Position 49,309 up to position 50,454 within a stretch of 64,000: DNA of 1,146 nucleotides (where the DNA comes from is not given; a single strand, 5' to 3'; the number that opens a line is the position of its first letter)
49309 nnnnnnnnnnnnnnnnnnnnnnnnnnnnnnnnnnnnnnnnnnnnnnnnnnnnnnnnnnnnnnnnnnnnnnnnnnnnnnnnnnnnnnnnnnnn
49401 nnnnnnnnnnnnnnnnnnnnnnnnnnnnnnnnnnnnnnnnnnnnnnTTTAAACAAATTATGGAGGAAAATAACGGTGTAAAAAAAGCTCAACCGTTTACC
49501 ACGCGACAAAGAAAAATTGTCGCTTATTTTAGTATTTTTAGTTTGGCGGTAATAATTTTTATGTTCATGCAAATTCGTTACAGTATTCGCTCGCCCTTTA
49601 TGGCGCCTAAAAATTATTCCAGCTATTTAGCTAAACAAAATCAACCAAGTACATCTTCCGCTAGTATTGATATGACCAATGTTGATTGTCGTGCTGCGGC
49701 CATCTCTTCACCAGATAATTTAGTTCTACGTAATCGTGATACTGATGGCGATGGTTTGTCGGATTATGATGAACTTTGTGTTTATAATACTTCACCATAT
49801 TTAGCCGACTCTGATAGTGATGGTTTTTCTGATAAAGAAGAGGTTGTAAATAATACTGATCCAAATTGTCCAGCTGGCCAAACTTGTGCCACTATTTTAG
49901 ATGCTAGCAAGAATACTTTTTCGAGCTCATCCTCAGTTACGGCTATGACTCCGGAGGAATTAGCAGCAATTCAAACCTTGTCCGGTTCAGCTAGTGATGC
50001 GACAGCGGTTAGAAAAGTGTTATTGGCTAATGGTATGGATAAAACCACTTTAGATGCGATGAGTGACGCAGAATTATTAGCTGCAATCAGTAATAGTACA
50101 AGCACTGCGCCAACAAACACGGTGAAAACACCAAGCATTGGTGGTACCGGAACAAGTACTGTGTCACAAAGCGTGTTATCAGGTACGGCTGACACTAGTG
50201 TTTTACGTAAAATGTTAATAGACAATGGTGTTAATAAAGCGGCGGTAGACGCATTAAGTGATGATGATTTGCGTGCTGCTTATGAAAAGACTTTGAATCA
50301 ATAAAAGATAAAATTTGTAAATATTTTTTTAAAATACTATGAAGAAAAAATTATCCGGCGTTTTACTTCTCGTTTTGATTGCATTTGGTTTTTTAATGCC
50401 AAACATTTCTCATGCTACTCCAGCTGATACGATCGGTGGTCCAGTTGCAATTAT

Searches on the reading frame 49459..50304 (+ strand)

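Call 9: search_protein_families(library=pfam, proteins=[window:49459-50304:+])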
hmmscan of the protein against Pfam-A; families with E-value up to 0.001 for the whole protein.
window:49459-50304:+ (281 aa): 1 family
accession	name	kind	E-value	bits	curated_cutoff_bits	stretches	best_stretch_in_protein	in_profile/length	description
PF18884.5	TSP3_bac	-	1.2e-09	38.3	25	1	117-136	1-20/22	Bacterial TSP3 repeat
